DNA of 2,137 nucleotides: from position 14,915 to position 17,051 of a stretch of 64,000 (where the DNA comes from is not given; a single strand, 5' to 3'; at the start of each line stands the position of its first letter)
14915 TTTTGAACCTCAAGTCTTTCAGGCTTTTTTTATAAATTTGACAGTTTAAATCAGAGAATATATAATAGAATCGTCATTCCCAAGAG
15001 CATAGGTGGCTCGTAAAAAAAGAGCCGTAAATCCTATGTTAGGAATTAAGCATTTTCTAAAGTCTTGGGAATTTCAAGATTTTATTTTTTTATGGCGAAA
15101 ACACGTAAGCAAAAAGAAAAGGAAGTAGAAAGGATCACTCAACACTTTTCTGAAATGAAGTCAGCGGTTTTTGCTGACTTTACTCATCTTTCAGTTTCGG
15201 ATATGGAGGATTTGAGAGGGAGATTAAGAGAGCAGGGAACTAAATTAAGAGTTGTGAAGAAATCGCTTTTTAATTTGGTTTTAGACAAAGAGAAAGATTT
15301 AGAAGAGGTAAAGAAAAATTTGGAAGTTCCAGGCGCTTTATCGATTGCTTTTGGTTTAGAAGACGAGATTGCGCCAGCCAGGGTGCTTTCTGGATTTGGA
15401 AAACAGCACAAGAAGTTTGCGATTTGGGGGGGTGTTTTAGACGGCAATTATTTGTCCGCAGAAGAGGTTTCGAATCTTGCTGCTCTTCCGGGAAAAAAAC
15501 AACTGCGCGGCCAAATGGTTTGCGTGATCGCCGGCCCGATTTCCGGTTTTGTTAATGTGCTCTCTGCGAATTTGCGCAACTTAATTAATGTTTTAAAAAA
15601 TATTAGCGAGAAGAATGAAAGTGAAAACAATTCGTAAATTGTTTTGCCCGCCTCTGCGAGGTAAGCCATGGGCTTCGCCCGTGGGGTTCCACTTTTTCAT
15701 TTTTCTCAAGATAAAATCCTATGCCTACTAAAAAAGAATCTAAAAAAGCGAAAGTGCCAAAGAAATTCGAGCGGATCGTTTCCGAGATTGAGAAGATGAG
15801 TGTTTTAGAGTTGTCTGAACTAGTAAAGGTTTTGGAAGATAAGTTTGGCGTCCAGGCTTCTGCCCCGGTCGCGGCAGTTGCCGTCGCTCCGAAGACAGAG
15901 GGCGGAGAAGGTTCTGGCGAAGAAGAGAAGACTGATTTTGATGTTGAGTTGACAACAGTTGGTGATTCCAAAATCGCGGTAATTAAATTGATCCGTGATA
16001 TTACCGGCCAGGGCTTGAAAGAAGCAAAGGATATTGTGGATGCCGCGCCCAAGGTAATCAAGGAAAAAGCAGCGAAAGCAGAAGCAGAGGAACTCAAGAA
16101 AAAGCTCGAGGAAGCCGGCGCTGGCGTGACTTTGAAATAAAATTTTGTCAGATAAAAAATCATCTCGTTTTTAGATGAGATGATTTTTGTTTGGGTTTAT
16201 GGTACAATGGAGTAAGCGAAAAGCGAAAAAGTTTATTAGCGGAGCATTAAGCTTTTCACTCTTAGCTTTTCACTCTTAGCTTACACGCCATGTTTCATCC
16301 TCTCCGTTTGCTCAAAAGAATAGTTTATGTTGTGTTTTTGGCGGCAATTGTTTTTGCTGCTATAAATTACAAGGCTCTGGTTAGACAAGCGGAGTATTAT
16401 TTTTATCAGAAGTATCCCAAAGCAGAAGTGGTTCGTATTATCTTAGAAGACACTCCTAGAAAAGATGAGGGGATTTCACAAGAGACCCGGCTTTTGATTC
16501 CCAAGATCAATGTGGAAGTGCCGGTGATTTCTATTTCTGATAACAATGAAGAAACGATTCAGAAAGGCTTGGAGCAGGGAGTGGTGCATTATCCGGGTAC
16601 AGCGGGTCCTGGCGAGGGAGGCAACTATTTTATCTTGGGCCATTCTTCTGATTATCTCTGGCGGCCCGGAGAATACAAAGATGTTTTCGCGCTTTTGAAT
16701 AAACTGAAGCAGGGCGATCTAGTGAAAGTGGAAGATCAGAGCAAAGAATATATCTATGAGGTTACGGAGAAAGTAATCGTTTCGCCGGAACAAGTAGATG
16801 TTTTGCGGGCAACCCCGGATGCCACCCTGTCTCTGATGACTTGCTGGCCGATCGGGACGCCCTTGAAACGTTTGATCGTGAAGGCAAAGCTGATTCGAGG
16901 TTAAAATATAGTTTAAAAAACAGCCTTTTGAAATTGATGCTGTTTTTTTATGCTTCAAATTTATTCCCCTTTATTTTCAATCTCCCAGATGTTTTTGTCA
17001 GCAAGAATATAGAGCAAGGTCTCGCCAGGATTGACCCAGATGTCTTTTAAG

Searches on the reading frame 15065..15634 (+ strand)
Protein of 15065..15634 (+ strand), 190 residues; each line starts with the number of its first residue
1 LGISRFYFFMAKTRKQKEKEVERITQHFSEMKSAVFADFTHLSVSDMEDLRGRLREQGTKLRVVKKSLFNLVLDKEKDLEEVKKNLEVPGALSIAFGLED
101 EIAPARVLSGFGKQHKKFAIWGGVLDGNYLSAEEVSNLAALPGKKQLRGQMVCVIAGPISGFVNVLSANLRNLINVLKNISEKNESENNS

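Call 5: search_protein_families(library=pfam, proteins=[window:15065-15634:+], max_evalue=0.01)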
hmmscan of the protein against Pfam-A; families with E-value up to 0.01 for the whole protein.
window:15065-15634:+ (190 aa): 1 family
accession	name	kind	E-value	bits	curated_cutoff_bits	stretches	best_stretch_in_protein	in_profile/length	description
PF00466.25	Ribosomal_L10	-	9.4e-18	64.6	22.8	1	12-111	1-98/100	Ribosomal protein L10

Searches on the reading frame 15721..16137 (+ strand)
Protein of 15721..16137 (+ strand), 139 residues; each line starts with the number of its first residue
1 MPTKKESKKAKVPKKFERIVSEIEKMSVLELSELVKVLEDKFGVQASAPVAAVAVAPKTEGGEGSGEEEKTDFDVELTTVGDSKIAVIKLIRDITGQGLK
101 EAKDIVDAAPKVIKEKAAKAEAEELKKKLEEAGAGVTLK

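Call 5: search_protein_families(library=pfam, proteins=[window:15721-16137:+], max_evalue=0.01)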
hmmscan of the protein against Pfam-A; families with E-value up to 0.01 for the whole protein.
window:15721-16137:+ (139 aa): 2 families
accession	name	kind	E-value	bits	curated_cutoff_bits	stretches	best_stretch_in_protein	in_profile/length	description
PF00542.24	Ribosomal_L12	-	1.1e-27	96.6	25.9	1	73-139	1-67/67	Ribosomal protein L7/L12 C-terminal domain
PF16320.10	Ribosomal_L12_N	-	4.8e-17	61.8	25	1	17-57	3-42/48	Ribosomal protein L7/L12 dimerisation domain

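Call 6: search_protein_families(library=ncbifam, proteins=[window:15721-16137:+], max_evalue=0.01)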
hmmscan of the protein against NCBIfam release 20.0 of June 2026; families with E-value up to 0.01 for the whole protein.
window:15721-16137:+ (139 aa): 1 family
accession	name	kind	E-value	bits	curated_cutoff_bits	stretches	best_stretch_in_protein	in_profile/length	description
TIGR00855.1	L12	equivalog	1e-40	139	84.4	1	16-139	6-125/125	50S ribosomal protein L7/L12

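Call 37: list_cluster_members(proteins=[P0001, P0121, window:15721-16137:+])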
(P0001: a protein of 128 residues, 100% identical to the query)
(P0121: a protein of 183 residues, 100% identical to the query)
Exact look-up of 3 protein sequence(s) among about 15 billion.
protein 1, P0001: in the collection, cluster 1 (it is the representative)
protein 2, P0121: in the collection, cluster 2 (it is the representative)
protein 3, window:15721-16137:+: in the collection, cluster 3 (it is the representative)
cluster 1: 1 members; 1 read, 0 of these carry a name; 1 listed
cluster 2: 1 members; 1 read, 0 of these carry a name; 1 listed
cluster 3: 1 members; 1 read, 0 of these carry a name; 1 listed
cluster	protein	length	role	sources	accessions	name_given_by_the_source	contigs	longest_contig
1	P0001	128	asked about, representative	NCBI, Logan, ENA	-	-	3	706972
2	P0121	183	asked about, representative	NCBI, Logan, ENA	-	-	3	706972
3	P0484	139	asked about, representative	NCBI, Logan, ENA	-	-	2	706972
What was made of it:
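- Tried and rejected: Taxonomic name of the organism: not obtainable (call 37).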

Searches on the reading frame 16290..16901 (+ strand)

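Call 71: search_protein_families(library=pfam, proteins=[window:16290-16901:+], max_evalue=0.0001)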
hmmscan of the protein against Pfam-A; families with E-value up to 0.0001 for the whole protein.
window:16290-16901:+ (204 aa): 1 family
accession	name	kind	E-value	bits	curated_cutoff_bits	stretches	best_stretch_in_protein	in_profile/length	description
PF04203.18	Sortase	-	1.7e-28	99.3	26.6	1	69-201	2-124/125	Sortase domain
